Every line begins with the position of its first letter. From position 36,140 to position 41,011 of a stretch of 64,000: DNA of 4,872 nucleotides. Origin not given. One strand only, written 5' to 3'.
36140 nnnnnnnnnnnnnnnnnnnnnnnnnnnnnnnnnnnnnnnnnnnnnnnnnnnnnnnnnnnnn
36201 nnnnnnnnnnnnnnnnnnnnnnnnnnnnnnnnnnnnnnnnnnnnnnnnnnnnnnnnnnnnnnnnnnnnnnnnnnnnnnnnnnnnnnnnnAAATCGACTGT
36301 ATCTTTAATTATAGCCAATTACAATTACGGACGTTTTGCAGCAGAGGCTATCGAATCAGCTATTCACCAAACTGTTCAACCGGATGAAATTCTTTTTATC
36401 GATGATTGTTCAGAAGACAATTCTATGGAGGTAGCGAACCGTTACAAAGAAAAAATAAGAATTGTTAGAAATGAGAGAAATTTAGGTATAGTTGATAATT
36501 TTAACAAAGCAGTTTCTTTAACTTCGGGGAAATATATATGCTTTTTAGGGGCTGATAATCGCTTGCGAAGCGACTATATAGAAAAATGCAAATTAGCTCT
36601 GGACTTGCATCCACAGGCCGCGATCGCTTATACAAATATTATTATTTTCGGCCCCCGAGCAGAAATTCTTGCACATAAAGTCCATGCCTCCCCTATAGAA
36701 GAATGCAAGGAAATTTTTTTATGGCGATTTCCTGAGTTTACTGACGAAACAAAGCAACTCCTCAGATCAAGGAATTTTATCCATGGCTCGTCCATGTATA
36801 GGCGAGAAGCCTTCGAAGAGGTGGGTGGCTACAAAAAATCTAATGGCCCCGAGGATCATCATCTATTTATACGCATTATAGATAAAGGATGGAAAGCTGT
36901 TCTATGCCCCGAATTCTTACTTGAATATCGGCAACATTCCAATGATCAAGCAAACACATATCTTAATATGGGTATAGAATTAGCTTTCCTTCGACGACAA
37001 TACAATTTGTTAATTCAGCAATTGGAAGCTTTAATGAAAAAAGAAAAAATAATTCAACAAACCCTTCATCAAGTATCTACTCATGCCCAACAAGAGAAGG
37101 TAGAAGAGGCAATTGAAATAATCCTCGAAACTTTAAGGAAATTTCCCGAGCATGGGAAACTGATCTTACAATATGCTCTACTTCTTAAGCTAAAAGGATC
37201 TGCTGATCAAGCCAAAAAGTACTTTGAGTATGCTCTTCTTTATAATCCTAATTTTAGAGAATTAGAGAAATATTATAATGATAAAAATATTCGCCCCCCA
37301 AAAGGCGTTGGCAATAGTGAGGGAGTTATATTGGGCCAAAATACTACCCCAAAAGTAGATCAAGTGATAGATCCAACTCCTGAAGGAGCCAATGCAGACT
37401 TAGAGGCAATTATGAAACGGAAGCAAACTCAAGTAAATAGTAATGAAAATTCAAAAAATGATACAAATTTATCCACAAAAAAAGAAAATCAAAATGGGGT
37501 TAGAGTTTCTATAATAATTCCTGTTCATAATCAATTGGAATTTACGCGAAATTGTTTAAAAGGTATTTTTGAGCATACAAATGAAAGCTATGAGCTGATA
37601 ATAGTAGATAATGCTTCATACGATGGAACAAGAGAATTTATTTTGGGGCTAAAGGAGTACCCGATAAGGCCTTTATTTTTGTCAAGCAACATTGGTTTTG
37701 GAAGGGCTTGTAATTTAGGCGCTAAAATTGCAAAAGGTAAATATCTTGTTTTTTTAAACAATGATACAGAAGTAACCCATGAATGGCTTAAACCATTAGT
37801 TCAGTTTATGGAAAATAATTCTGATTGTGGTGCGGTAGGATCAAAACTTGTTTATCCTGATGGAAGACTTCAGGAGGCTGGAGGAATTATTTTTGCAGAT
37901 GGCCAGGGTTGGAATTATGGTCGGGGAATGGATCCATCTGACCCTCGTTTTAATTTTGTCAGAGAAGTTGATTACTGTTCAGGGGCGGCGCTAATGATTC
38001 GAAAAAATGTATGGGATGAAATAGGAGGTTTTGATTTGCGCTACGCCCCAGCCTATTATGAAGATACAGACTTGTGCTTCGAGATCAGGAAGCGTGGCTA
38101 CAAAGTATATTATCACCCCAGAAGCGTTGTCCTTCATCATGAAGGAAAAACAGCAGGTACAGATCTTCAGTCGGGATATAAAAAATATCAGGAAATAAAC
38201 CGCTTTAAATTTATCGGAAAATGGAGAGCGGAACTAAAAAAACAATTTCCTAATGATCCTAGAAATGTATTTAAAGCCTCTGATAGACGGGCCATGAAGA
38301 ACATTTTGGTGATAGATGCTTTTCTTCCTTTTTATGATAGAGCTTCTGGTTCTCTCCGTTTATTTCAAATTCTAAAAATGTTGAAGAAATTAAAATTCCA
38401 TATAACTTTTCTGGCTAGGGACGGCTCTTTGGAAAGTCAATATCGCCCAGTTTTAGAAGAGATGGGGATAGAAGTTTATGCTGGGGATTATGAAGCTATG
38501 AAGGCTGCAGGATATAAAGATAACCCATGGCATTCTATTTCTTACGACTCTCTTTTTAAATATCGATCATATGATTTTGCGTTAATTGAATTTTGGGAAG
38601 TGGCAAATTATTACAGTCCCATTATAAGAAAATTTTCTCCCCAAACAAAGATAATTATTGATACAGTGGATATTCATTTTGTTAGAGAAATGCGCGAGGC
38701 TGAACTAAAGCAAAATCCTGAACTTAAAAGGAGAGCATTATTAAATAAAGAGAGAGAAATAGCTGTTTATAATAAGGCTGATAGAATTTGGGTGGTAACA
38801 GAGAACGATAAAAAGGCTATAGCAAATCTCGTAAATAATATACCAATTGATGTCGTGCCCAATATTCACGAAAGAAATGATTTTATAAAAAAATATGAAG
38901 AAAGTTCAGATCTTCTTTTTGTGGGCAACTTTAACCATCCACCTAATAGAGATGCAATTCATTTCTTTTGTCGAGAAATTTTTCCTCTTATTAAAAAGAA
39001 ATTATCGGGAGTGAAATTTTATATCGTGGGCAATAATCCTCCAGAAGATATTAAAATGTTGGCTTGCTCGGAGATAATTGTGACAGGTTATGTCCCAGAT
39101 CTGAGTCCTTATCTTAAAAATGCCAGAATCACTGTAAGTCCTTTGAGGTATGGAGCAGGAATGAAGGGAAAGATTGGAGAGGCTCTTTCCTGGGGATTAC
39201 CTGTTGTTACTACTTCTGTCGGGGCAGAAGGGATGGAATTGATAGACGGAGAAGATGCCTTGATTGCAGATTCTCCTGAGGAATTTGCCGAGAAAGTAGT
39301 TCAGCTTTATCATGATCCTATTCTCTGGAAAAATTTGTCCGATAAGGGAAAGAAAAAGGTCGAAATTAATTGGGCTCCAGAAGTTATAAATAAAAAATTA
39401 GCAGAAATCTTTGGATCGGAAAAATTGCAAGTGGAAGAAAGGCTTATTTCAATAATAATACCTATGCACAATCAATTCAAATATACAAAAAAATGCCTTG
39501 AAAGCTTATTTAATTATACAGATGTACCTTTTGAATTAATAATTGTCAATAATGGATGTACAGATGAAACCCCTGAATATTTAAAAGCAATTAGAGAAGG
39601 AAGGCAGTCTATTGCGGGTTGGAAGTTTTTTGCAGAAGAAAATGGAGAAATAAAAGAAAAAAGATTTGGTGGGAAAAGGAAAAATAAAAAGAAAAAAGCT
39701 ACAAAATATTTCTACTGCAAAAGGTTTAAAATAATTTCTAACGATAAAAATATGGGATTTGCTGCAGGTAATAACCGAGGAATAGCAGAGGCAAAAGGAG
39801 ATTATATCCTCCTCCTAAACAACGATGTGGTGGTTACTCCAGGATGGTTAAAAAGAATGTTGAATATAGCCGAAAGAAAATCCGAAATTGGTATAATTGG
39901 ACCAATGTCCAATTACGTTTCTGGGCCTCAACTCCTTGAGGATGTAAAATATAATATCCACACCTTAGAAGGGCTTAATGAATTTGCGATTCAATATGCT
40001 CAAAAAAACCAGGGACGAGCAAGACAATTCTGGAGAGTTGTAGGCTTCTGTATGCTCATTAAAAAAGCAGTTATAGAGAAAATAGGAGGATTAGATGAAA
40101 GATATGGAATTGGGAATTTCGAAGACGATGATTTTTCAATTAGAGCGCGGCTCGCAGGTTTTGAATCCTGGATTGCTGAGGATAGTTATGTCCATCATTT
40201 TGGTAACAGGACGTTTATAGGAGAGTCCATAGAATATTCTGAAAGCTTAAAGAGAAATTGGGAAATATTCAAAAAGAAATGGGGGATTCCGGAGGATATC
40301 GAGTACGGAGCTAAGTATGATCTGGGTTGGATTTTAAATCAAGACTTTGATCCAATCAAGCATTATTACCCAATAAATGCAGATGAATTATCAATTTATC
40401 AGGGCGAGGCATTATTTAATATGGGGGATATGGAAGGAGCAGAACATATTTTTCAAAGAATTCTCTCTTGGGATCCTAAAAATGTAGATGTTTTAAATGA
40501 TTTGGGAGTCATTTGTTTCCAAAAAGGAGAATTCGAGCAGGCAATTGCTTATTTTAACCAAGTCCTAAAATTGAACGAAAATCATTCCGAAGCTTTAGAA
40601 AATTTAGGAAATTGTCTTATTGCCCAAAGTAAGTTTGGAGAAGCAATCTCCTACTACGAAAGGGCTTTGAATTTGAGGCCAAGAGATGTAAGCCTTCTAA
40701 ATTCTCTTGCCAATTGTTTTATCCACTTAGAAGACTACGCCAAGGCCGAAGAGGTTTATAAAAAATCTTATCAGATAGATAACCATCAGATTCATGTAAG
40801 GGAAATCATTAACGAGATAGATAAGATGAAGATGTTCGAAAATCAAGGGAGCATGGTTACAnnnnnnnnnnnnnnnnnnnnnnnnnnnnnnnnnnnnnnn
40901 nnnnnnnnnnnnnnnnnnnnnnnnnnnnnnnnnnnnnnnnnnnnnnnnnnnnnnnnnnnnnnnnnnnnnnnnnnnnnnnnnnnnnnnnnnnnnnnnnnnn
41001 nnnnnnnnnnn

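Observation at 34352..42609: Flagellin-adjacent glycosylation island with a 1727-aa seven-module enzyme (CE4-GT2-TPR-GT2-GT4-GT2-TPR) under a sigma-54 promoter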

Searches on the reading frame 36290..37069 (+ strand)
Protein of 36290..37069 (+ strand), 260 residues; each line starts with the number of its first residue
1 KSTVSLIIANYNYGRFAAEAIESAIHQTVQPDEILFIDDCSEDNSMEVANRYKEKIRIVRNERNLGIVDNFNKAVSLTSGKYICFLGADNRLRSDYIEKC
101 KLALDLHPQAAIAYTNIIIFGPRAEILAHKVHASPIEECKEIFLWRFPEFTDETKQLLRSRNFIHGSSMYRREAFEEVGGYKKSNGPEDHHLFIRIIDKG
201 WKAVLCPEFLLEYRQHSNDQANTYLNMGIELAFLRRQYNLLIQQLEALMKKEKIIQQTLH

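Call 8: search_protein_families(library=pfam, proteins=[window:36290-37069:+], max_evalue=0.001)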
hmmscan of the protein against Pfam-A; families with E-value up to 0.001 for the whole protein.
window:36290-37069:+ (260 aa): 5 families
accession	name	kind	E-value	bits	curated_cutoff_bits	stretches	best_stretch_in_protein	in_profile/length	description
PF00535.33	Glycos_transf_2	-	1.6e-29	103.5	23.3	1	5-178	1-167/168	Glycosyl transferase family 2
PF13641.12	Glyco_tranf_2_3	-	1.8e-07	31.9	27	1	4-210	3-208/230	Glycosyltransferase like family 2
PF10111.15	Glyco_tranf_2_2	-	4e-07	30.3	27.3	1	30-219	25-221/276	Glycosyltransferase like family 2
PF13632.12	Glyco_trans_2_3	-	4.1e-05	23.9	27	1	82-209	1-119/198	Glycosyl transferase family group 2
PF02709.20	Glyco_transf_7C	-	0.00097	19.2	23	0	153-203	9-62/78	N-terminal domain of galactosyltransferase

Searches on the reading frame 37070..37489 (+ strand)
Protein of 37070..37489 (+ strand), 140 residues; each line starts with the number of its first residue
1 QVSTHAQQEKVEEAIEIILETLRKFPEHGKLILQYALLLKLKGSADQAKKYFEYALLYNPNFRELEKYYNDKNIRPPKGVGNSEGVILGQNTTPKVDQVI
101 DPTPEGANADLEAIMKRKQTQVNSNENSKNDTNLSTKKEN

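Call 8: search_protein_families(library=pfam, proteins=[window:37070-37489:+], max_evalue=0.001)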
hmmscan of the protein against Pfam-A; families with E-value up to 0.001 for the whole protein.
window:37070-37489:+ (140 aa): 1 family
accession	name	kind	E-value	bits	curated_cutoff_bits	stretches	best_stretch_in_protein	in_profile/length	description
PF07719.23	TPR_2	-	0.00035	20.9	27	0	35-61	7-33/34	Tetratricopeptide repeat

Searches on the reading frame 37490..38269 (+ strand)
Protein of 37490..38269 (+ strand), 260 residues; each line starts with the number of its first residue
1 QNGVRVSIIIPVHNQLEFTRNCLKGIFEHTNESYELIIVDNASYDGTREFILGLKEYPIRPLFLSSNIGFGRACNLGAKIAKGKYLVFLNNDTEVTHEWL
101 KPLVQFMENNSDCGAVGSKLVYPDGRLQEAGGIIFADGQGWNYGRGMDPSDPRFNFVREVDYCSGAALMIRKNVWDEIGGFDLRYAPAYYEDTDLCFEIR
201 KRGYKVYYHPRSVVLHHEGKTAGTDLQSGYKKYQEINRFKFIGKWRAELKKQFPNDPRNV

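Call 8: search_protein_families(library=pfam, proteins=[window:37490-38269:+], max_evalue=0.001)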
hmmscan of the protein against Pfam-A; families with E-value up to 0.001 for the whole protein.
window:37490-38269:+ (260 aa): 5 families
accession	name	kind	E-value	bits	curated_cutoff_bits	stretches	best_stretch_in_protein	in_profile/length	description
PF00535.33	Glycos_transf_2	-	9.1e-29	101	23.3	1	7-174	1-164/168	Glycosyl transferase family 2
PF13641.12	Glyco_tranf_2_3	-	8.4e-12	46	27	1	6-221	3-216/230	Glycosyltransferase like family 2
PF10111.15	Glyco_tranf_2_2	-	8.3e-09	35.8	27.3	1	7-211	1-211/276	Glycosyltransferase like family 2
PF13712.12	Glyco_tranf_2_5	-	4.4e-07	30.3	27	1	72-232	43-201/210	Glycosyltransferase like family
PF13632.12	Glyco_trans_2_3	-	7.4e-07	29.6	27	1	86-219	2-124/198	Glycosyl transferase family group 2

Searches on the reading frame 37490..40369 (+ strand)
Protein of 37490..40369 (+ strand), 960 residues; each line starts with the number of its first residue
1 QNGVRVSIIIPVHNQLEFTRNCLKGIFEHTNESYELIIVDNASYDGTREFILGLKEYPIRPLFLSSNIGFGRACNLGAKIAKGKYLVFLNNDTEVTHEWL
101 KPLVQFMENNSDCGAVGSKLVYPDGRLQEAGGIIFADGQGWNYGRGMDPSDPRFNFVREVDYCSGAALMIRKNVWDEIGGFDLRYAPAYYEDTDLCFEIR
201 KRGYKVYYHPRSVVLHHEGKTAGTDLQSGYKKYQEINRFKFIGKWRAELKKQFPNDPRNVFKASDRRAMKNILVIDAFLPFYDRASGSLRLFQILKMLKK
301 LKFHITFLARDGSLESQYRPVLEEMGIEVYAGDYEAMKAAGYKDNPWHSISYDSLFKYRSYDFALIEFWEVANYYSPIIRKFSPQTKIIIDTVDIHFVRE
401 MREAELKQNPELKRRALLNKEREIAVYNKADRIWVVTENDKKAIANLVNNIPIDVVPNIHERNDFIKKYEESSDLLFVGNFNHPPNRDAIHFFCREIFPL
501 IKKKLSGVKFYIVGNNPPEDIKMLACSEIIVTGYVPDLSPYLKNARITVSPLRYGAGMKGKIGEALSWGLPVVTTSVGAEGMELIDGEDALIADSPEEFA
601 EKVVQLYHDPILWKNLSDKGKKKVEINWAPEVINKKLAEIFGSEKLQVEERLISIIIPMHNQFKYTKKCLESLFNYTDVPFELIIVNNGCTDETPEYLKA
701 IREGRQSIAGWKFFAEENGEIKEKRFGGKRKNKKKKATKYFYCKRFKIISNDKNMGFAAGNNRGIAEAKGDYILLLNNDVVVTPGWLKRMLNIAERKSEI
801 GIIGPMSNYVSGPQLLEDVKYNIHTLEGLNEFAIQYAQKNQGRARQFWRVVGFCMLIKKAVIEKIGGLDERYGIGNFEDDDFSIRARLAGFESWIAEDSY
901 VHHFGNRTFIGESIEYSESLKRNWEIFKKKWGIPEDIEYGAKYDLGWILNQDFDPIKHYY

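Call 27: search_solved_structures(query=window:37490-40369:+, max_evalue=0.01)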
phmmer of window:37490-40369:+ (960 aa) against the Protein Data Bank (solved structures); distinct sequences matched with E-value up to 0.01: 26.
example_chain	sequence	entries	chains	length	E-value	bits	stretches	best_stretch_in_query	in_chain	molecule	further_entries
5hea_A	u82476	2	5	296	7.6e-10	40.7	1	2-114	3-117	Putative glycosyltransferase (GalT1)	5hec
3bcv_A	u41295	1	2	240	2.4e-09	39.1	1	5-105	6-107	Putative glycosyltransferase protein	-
2z86_A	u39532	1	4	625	4.4e-08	34.9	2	650-699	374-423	Chondroitin synthase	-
2z87_A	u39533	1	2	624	4.5e-08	34.9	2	650-699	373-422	Chondroitin synthase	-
6p61_A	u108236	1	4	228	5.7e-08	34.5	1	5-118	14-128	Glycosyltransferase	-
8bz4_A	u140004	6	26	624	1.7e-07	32.9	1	3-113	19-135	Glycosyltransferase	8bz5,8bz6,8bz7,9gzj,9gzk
8bz8_A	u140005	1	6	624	1.7e-07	32.9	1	3-113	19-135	Glycosyltransferase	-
5mlz_A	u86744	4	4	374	2.8e-06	28.9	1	4-121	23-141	Dolichol monophosphate mannose synthase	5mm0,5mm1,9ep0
6h1j_A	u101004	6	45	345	7.4e-06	27.5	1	5-120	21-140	Probable ss-1,3-N-acetylglucosaminyltransferase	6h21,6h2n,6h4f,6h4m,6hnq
8vh7_A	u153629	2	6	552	1.1e-05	26.9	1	6-116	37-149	Heparosan synthase B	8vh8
8viw_A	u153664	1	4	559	1.1e-05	26.9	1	6-116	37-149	Heparosan synthase B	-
5tze_C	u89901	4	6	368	5e-05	24.8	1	5-115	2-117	Glycosyl transferase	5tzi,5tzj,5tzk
5tz8_A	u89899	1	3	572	0.00011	23.7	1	5-115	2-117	Glycosyl transferase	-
3l7j_A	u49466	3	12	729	0.00014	23.3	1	6-98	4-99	Teichoic acid biosynthesis protein F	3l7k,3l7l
3l7m_A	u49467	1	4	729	0.00014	23.3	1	6-98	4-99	Teichoic acid biosynthesis protein F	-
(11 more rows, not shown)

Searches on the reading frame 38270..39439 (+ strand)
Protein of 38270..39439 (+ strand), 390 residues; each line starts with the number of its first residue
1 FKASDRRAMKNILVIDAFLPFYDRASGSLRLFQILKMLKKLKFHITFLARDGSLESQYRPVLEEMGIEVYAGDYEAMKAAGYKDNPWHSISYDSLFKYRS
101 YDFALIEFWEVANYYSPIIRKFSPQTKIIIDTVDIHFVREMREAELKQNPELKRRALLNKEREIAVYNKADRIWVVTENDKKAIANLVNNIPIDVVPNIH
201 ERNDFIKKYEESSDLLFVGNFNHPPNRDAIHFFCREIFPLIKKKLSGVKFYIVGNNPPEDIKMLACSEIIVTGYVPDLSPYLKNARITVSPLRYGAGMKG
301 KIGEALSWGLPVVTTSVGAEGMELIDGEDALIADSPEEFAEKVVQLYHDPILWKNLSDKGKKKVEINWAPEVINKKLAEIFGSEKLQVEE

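Call 8: search_protein_families(library=pfam, proteins=[window:38270-39439:+], max_evalue=0.001)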
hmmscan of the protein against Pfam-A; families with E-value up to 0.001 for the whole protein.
window:38270-39439:+ (390 aa): 3 families
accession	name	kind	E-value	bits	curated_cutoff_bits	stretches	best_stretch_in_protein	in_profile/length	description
PF13692.12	Glyco_trans_1_4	-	7.2e-31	107.8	27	1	214-349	3-142/142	Glycosyl transferases group 1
PF00534.26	Glycos_transf_1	-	3.5e-12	46.6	26.4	1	207-362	10-171/172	Glycosyl transferases group 1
PF13524.12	Glyco_trans_1_2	-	4.7e-08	33.5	25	1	241-365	9-130/144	Glycosyl transferase-like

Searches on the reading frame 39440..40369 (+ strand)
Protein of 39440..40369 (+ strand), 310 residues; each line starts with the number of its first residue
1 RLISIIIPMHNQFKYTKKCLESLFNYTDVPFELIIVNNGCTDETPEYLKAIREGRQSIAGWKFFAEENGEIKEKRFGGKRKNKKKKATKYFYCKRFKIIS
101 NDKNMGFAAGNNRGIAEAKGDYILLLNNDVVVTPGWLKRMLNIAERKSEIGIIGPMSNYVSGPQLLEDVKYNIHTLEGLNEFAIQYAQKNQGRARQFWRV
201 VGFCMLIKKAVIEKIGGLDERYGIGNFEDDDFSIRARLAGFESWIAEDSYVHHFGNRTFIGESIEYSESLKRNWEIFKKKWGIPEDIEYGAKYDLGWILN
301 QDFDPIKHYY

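Call 8: search_protein_families(library=pfam, proteins=[window:39440-40369:+], max_evalue=0.001)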
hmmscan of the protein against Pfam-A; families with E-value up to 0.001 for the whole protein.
window:39440-40369:+ (310 aa): 5 families
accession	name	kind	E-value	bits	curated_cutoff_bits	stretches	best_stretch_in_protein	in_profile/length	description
PF00535.33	Glycos_transf_2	-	1.6e-28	100.2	23.3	2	87-215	45-167/168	Glycosyl transferase family 2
PF13641.12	Glyco_tranf_2_3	-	6.9e-13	49.6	27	1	99-258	63-216/230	Glycosyltransferase like family 2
PF10111.15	Glyco_tranf_2_2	-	1.1e-12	48.5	27.3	1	101-239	63-200/276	Glycosyltransferase like family 2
PF13506.12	Glyco_transf_21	-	8.5e-06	25.8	21.7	1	113-219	24-121/174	Glycosyl transferase family 21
PF13712.12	Glyco_tranf_2_5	-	3.7e-05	24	27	1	99-210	35-148/210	Glycosyltransferase like family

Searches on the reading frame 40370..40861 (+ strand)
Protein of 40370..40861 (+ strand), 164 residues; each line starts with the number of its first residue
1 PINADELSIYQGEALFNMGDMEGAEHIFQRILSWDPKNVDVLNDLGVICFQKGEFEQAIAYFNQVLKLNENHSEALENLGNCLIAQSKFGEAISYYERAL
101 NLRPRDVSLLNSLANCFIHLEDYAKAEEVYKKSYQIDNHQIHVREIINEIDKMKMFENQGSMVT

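Call 8: search_protein_families(library=pfam, proteins=[window:40370-40861:+], max_evalue=0.001)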
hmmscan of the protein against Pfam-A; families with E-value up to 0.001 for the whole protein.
window:40370-40861:+ (164 aa): 28 families (the best 25 are shown)
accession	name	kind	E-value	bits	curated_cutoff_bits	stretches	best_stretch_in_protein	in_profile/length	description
PF07719.23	TPR_2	-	1.4e-30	103.2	27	3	40-72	2-34/34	Tetratricopeptide repeat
PF13424.12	TPR_12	-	1.5e-30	105.6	30.1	3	41-104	5-76/77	Tetratricopeptide repeat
PF00515.34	TPR_1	-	1.7e-29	100.8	27.8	3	40-72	2-34/34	Tetratricopeptide repeat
PF13432.12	TPR_16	-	3.4e-27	94.9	32.7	3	51-100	9-58/65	Tetratricopeptide repeat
PF13181.12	TPR_8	-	4.2e-26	89.3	25.7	2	40-72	2-34/34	Tetratricopeptide repeat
PF14559.12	TPR_19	-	1.3e-24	86.7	25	3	18-75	4-61/68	Tetratricopeptide repeat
PF13431.12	TPR_17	-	1.3e-19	69.2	24.4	3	28-60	2-34/34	Tetratricopeptide repeat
PF13176.12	TPR_7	-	2.4e-16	58.8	27.9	1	75-105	1-31/36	Tetratricopeptide repeat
PF13414.12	TPR_11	-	3.6e-15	55.8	26.8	2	48-81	3-36/42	TPR repeat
PF13428.12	TPR_14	-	9e-15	54.2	23.5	1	41-81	3-43/44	Tetratricopeptide repeat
PF13371.12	TPR_9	-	7.6e-13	48.7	35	2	17-72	7-62/73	Tetratricopeptide repeat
PF23914.1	TPR_CcmH_CycH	-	1.6e-12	48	42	1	19-73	101-155/158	Cytochrome c-type biogenesis protein H TPR domain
PF12895.13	ANAPC3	-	6.1e-12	46.1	27.2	1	20-98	4-81/82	Anaphase-promoting complex, cyclosome, subunit 3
PF13174.12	TPR_6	-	1.4e-11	44.7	26.3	0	10-32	5-27/33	Tetratricopeptide repeat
PF13374.12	TPR_10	-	7.9e-11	42.1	27.5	0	75-103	4-32/42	Tetratricopeptide repeat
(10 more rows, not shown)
